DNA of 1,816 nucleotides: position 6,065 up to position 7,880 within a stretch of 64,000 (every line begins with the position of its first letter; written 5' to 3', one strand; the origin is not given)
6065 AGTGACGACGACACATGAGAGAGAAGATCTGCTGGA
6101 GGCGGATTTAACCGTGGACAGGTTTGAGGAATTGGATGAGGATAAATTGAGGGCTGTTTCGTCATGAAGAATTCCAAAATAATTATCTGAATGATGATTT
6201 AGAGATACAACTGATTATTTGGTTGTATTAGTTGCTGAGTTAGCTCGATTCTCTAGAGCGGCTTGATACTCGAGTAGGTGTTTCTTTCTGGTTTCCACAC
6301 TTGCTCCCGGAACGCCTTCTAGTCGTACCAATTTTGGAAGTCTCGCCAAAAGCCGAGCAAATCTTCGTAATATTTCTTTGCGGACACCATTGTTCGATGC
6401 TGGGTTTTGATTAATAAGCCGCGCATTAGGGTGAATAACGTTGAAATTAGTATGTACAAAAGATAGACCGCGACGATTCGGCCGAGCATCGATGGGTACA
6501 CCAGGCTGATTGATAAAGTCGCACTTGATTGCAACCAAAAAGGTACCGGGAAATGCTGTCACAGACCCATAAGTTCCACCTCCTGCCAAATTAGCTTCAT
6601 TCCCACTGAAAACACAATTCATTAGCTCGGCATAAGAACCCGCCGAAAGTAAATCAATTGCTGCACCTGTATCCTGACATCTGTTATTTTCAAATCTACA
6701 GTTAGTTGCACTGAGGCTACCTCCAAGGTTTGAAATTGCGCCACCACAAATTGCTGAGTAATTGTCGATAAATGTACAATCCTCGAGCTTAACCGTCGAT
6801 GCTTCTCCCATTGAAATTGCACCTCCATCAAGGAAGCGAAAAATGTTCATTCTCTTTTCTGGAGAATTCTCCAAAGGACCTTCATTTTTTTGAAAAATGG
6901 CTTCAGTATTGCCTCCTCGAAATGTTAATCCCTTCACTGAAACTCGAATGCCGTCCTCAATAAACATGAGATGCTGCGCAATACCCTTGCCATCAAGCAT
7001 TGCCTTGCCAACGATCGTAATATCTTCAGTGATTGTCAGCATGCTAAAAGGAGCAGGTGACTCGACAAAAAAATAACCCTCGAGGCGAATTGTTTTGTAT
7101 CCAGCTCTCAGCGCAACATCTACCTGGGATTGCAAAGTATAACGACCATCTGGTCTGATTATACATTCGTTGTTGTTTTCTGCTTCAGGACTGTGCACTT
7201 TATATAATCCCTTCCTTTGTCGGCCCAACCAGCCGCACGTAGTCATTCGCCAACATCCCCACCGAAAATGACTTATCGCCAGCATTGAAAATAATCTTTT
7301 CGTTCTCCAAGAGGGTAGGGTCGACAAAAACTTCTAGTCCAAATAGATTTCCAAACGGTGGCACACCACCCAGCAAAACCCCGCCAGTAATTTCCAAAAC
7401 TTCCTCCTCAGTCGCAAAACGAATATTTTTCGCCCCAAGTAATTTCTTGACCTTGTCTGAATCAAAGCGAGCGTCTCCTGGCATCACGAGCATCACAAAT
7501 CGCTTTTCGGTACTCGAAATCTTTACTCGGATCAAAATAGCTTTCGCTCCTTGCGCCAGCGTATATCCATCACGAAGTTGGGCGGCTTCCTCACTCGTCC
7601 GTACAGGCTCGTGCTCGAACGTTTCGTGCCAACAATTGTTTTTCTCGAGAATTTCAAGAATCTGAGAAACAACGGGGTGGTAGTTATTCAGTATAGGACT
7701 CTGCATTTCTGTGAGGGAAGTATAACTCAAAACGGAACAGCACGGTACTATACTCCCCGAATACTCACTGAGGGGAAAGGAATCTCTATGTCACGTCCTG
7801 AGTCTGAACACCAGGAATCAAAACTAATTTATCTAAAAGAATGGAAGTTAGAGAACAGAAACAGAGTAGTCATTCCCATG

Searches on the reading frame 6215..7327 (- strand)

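Call 11: search_protein_families(library=pfam, proteins=[window:6215-7327:-])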
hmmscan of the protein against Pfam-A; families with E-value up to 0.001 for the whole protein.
window:6215-7327:- (370 aa): 2 families
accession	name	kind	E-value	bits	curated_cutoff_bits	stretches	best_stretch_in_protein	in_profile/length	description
PF02415.23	Chlam_PMP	-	2.2e-07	30.8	20.6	0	183-200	1-18/19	Chlamydia polymorphic membrane protein (Chlamydia_PMP) repeat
PF13229.12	Beta_helix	-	2.8e-06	27.5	25.9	1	130-244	12-138/158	Right handed beta helix region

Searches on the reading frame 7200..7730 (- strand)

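Call 11: search_protein_families(library=pfam, proteins=[window:7200-7730:-])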
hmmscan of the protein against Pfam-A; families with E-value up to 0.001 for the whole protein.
window:7200-7730:- (176 aa): 1 family
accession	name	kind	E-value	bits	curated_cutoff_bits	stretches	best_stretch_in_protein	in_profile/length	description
PF04073.20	tRNA_edit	-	1.8e-27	96.3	25.5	1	40-167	1-123/123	Aminoacyl-tRNA editing domain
